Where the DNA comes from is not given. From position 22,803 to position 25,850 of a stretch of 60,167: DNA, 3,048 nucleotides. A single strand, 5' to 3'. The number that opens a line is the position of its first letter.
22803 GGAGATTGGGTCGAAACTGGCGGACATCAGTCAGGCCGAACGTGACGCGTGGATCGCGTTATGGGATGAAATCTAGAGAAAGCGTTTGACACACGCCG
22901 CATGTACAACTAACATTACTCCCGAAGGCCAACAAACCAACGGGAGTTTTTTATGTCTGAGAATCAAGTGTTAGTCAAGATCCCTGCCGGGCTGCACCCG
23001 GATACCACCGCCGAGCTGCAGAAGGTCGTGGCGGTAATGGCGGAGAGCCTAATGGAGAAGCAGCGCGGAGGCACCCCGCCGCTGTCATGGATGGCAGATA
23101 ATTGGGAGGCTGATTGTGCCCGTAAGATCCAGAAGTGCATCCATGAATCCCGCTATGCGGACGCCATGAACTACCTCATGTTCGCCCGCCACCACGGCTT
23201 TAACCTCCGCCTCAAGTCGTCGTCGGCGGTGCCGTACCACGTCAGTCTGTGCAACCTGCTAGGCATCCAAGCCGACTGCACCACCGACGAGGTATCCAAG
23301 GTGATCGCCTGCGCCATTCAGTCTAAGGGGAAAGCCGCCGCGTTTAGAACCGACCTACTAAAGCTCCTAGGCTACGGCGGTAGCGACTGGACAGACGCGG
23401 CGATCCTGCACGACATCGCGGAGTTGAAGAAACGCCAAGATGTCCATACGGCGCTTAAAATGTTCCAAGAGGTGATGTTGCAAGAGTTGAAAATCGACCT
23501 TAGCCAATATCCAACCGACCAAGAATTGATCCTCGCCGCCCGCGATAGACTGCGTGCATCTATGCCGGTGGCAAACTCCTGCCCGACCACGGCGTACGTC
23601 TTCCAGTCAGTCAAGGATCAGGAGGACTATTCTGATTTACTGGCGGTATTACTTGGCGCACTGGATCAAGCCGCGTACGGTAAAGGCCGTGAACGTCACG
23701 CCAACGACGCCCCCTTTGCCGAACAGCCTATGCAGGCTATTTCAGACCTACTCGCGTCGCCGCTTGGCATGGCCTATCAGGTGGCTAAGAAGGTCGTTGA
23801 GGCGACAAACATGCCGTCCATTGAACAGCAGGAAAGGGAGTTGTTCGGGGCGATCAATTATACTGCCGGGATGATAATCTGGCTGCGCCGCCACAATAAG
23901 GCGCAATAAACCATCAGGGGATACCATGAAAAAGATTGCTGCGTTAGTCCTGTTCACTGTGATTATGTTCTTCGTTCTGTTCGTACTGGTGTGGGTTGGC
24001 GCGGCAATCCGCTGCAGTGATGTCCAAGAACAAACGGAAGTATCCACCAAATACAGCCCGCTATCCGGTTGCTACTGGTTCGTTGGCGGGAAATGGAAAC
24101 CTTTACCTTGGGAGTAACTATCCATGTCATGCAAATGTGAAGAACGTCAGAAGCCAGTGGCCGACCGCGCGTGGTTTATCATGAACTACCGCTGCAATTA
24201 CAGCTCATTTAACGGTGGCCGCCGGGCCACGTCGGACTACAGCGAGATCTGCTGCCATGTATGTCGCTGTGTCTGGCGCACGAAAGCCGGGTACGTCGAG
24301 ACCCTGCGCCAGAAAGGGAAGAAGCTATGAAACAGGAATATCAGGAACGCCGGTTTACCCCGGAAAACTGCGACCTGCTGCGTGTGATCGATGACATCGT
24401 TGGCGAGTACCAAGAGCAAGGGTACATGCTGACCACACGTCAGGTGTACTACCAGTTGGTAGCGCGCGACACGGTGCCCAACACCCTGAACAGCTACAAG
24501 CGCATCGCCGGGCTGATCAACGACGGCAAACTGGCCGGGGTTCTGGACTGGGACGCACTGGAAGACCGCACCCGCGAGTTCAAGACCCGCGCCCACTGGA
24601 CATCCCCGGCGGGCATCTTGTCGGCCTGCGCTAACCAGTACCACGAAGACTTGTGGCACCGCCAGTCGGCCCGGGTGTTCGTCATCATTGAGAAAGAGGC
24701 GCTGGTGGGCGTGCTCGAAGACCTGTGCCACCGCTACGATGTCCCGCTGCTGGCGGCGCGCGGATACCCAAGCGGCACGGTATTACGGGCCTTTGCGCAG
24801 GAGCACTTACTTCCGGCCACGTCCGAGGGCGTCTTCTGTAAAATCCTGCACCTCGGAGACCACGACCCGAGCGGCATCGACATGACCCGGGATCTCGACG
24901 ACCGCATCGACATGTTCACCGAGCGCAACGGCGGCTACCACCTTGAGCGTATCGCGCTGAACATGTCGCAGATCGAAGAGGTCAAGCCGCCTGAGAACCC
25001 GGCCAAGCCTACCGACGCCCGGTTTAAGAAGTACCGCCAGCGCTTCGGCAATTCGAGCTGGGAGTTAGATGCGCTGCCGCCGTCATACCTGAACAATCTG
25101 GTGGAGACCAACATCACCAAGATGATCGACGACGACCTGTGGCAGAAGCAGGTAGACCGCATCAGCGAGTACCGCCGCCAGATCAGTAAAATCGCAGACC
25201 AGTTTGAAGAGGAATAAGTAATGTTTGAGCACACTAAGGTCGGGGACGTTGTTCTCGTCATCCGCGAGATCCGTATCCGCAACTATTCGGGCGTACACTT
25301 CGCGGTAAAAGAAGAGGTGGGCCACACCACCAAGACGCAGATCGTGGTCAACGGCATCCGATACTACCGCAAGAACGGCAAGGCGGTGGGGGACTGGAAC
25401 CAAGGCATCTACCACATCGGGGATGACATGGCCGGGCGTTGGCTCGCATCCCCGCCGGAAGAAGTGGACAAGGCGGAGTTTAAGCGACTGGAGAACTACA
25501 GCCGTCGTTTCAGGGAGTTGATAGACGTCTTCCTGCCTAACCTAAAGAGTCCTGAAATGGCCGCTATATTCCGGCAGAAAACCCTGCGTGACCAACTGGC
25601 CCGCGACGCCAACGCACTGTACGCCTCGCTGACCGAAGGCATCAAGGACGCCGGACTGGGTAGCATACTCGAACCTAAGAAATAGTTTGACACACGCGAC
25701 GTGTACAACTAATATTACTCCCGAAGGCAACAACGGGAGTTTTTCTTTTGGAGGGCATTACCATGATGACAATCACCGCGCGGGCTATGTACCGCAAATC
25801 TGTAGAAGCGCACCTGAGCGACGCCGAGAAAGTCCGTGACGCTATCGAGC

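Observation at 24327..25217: Stand-alone Spo11 / topoisomerase VI A-subunit-like protein with no B subunit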

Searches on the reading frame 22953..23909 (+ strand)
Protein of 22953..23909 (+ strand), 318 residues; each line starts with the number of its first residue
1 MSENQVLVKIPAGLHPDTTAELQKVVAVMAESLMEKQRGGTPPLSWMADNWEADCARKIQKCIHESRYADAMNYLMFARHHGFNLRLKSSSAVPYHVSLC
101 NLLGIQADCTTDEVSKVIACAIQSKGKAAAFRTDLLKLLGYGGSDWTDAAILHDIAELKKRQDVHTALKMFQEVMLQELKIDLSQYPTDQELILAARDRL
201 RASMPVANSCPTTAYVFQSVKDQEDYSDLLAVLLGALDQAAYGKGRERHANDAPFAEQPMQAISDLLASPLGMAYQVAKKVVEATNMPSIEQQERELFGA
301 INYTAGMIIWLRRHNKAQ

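Call 4: search_protein_families(library=pfam, proteins=[window:22953-23909:+], max_evalue=0.1)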
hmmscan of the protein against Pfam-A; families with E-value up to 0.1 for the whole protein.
window:22953-23909:+ (318 aa): 0 families

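Call 5: search_protein_families(library=phrogs, proteins=[window:22953-23909:+], max_evalue=0.01)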
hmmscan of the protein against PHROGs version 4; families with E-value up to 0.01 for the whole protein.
window:22953-23909:+ (318 aa): 3 families
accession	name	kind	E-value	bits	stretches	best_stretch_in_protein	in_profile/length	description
phrog_8209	-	unknown function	4e-79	267.5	1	4-317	64-268/272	-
phrog_13898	-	unknown function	8.1e-34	118.6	1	221-317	83-178/327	-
phrog_16519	-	unknown function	9.8e-06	26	1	10-98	127-215/324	-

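Call 86: search_protein_families(library=padloc, proteins=[window:22953-23909:+], max_evalue=1)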
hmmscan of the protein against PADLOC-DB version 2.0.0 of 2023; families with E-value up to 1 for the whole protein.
window:22953-23909:+ (318 aa): 0 families

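Call 87: search_protein_families(library=ncbifam, proteins=[window:22953-23909:+], max_evalue=1)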
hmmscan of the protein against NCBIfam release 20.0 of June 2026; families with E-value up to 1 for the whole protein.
window:22953-23909:+ (318 aa): 1 family
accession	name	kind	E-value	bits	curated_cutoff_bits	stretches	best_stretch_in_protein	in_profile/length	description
TIGR03056.1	bchO_mg_che_rel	equivalog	0.083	11.9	172.55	1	129-200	162-233/278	alpha/beta fold hydrolase BchO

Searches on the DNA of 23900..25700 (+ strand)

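Call 7: search_dna_similar(query=window:23900-25700:+, collection=phages, mode=near, max_rows=25)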
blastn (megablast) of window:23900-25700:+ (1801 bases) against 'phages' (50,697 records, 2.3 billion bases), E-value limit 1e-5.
Records with a match: 6; places in all: 6; records where one place covers at least 80% of the query: 0.
Best place of each record, by identity: 80-90% 3; 60-80% 3.
By first word of the organism name: Xylella 2; Pseudomonas 2; Serratia 1; Xanthomonas 1.
By host as written in the record: Xylella fastidiosa 2; Pseudomonas aeruginosa PAO1 2; Serratia marcescens 4526 1; Xanthomonas campestris pv. campestris str. 8004 1.
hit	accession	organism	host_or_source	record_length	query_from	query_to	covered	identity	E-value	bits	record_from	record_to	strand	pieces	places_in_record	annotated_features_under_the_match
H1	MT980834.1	Serratia phage vB_SmaS-Smarc5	Serratia marcescens 4526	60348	10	1206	52%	82.9%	0e+0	844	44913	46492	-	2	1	hypothetical protein (x4)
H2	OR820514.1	Xanthomonas phage AhaSv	Xanthomonas campestris pv. campestris ...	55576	944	1183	13%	79.8%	5e-39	169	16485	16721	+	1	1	DNA topoisomerase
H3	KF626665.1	Xylella phage Sano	Xylella fastidiosa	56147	944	1182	13%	75.3%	4e-20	106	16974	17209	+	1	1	hypothetical protein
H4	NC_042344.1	Xylella phage Sano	Xylella fastidiosa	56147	944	1182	13%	75.3%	4e-20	106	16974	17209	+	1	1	DNA topoisomerase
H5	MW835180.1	Pseudomonas phage vB_PaeS_PAJD-1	Pseudomonas aeruginosa PAO1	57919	948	1019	4%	84.7%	4e-10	73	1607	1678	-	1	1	putative DNA topoisomerase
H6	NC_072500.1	Pseudomonas phage vB_PaeS_PAJD-1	Pseudomonas aeruginosa PAO1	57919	948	1019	4%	84.7%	4e-10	73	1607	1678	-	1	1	putative DNA topoisomerase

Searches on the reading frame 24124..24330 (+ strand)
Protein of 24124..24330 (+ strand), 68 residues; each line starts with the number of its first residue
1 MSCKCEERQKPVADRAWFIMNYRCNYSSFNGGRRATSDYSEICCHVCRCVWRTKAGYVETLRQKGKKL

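Call 4: search_protein_families(library=pfam, proteins=[window:24124-24330:+], max_evalue=0.1)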
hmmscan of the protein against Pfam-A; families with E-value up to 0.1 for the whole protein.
window:24124-24330:+ (68 aa): 0 families

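Call 5: search_protein_families(library=phrogs, proteins=[window:24124-24330:+], max_evalue=0.01)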
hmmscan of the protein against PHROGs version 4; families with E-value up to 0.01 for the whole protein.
window:24124-24330:+ (68 aa): 0 families

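Call 86: search_protein_families(library=padloc, proteins=[window:24124-24330:+], max_evalue=1)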
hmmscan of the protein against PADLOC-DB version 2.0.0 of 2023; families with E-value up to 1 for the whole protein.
window:24124-24330:+ (68 aa): 0 families

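Call 87: search_protein_families(library=ncbifam, proteins=[window:24124-24330:+], max_evalue=1)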
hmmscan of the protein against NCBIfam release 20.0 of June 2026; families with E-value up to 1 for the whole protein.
window:24124-24330:+ (68 aa): 1 family
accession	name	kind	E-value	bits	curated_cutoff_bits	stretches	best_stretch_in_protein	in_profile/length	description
NF041906.1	V4R_TF_MobR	exception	0.12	10.8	999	1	15-47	143-173/544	phenol degradation transcriptional regulator MobR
